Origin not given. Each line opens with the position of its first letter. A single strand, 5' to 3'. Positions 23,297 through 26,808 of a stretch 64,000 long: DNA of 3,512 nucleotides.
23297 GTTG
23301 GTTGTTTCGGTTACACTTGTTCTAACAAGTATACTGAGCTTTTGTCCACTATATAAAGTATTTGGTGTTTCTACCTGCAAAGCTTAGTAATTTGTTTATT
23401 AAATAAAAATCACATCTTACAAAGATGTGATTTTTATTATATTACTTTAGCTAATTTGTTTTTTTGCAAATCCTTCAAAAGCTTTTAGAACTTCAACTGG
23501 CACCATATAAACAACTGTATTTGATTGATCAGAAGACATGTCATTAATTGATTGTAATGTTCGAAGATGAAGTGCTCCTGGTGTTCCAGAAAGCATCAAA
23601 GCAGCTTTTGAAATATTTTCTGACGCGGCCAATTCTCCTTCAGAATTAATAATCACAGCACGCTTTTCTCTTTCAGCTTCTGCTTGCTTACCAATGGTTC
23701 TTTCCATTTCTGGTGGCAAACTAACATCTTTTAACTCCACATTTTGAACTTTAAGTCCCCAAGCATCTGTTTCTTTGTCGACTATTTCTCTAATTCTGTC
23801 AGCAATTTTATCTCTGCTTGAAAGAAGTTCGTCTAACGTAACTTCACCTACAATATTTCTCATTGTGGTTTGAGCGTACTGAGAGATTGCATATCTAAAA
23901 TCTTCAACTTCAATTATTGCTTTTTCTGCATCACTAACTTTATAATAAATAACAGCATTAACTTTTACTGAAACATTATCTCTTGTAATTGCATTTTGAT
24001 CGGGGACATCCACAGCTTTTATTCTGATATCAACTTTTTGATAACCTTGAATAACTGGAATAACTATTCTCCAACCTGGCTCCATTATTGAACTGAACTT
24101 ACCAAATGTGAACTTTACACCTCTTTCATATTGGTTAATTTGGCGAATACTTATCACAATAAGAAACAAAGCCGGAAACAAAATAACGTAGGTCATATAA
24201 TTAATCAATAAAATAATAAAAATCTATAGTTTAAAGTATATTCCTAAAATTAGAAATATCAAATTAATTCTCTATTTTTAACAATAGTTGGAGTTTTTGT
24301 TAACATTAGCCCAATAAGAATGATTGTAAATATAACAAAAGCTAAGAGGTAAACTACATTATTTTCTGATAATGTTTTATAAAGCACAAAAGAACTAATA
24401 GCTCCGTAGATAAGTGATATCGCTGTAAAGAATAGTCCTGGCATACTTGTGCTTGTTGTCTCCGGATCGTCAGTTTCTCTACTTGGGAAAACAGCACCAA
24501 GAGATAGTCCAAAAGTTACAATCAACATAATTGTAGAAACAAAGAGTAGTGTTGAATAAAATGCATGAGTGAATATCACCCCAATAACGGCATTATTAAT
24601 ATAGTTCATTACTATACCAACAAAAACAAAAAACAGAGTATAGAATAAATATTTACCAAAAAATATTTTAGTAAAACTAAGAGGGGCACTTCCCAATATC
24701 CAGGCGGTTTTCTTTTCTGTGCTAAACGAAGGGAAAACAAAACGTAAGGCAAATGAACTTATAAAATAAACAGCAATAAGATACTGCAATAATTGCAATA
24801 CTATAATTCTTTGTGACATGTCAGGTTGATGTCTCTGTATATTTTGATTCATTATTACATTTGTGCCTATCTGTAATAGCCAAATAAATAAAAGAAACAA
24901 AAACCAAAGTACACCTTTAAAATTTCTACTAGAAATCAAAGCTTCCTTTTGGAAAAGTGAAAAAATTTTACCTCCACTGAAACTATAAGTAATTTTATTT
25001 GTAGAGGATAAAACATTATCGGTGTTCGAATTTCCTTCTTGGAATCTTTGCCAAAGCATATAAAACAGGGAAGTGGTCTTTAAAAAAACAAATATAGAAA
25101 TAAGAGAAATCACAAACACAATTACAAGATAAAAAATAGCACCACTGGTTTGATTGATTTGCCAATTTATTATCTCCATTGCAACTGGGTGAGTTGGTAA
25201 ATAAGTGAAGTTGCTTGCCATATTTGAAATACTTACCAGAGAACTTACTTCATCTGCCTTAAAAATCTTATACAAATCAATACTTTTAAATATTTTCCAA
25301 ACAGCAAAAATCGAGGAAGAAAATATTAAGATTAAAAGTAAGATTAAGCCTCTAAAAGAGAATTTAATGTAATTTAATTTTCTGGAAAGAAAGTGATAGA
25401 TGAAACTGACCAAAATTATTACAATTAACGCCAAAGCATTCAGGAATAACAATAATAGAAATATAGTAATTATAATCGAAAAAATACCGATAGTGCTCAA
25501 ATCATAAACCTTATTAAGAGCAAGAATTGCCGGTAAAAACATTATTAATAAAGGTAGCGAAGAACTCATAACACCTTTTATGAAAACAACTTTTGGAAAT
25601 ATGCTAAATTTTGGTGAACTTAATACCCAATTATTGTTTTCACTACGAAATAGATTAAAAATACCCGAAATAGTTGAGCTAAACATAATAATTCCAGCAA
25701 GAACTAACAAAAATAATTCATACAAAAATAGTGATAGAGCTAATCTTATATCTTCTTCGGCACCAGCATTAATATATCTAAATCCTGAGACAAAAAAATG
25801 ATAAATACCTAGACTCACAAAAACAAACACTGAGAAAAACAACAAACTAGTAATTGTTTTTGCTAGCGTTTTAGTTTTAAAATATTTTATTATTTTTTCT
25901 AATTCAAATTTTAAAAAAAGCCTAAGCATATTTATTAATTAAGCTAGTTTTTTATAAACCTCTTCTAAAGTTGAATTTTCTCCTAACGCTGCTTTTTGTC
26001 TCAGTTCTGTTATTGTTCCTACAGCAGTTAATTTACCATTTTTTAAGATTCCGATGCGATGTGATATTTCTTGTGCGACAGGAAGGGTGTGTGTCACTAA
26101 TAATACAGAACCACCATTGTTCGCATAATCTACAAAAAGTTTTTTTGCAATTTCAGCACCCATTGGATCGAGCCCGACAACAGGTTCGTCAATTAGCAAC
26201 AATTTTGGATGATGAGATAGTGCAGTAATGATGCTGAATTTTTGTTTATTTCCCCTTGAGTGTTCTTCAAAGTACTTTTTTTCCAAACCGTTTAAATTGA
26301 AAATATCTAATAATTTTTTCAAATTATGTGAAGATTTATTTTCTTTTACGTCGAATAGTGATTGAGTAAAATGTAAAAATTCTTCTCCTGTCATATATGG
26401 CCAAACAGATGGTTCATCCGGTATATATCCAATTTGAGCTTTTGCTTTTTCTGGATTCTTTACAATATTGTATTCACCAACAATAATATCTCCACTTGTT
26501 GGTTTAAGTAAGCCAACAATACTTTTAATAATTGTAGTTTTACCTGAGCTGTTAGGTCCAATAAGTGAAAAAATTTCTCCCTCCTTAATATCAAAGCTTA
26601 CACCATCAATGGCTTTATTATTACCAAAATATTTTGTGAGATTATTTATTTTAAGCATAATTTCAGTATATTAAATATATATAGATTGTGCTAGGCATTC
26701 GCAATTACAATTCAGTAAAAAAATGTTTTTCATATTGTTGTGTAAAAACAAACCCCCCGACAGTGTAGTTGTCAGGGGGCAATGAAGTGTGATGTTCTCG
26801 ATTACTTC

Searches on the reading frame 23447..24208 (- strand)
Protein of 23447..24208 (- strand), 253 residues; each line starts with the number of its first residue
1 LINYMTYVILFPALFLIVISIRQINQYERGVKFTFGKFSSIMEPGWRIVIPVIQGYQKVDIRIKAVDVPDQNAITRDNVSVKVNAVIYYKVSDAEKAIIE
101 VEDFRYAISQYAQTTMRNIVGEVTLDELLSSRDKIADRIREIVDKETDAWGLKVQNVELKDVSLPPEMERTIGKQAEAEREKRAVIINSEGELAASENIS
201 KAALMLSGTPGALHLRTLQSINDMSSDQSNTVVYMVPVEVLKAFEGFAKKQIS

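Call 9: search_protein_families(library=pfam, proteins=[window:23447-24208:-], max_evalue=0.001)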
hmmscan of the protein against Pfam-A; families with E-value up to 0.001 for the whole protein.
window:23447-24208:- (253 aa): 2 families
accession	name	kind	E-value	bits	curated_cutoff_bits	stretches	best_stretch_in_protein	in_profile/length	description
PF01145.31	Band_7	-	6.9e-44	150.4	23.6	1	23-192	2-175/176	SPFH domain / Band 7 family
PF13421.11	Band_7_1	-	6.7e-07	29.6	24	1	103-177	132-208/211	SPFH domain-Band 7 family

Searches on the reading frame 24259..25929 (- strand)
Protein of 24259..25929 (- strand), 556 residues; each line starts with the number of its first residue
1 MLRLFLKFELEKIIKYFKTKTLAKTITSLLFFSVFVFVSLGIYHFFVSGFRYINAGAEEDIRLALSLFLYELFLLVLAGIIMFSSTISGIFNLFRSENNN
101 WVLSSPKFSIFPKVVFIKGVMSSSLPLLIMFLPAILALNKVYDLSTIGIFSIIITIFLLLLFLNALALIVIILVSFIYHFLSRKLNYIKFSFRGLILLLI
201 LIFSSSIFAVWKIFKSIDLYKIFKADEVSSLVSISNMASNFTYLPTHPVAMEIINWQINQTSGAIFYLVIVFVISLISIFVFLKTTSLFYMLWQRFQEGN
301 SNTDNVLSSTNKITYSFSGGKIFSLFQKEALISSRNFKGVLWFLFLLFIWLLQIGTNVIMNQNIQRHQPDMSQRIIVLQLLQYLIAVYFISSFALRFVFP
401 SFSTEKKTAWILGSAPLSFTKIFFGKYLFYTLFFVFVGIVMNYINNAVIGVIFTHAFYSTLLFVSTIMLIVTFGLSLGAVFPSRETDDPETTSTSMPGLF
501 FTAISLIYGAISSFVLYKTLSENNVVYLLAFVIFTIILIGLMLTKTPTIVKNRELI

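Call 9: search_protein_families(library=pfam, proteins=[window:24259-25929:-], max_evalue=0.001)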
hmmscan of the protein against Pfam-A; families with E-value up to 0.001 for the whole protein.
window:24259-25929:- (556 aa): 2 families
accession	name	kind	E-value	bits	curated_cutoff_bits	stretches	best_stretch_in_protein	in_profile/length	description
PF16949.11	ABC_tran_2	-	1.3e-23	84.1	25.7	1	33-521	15-492/542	Putative ATP-binding cassette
PF12698.13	ABC2_membrane_3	-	0.00011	21.8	31.6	1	356-542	140-316/347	ABC-2 family transporter protein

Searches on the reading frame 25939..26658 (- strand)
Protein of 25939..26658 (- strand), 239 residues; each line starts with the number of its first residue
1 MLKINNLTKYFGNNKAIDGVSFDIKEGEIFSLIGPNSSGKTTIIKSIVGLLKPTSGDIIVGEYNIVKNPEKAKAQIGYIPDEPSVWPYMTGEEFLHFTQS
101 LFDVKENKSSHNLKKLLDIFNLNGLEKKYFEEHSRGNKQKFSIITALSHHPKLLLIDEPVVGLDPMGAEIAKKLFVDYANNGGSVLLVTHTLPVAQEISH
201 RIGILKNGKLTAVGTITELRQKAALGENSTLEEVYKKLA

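Call 9: search_protein_families(library=pfam, proteins=[window:25939-26658:-], max_evalue=0.001)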
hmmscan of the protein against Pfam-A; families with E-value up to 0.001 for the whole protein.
window:25939-26658:- (239 aa): 4 families
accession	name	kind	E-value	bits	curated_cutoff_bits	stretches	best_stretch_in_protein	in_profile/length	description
PF00005.33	ABC_tran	-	1.6e-26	94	25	1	18-160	2-136/137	ABC transporter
PF13304.12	AAA_21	-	1.9e-13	51.6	27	1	121-190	227-298/304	AAA domain, putative AbiEii toxin, Type IV TA system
PF13555.12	AAA_29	-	0.00011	22.4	27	1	16-55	11-50/61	P-loop containing region of AAA domain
PF13175.12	AAA_15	-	0.00017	21.8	32.1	1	20-140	17-111/374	AAA ATPase domain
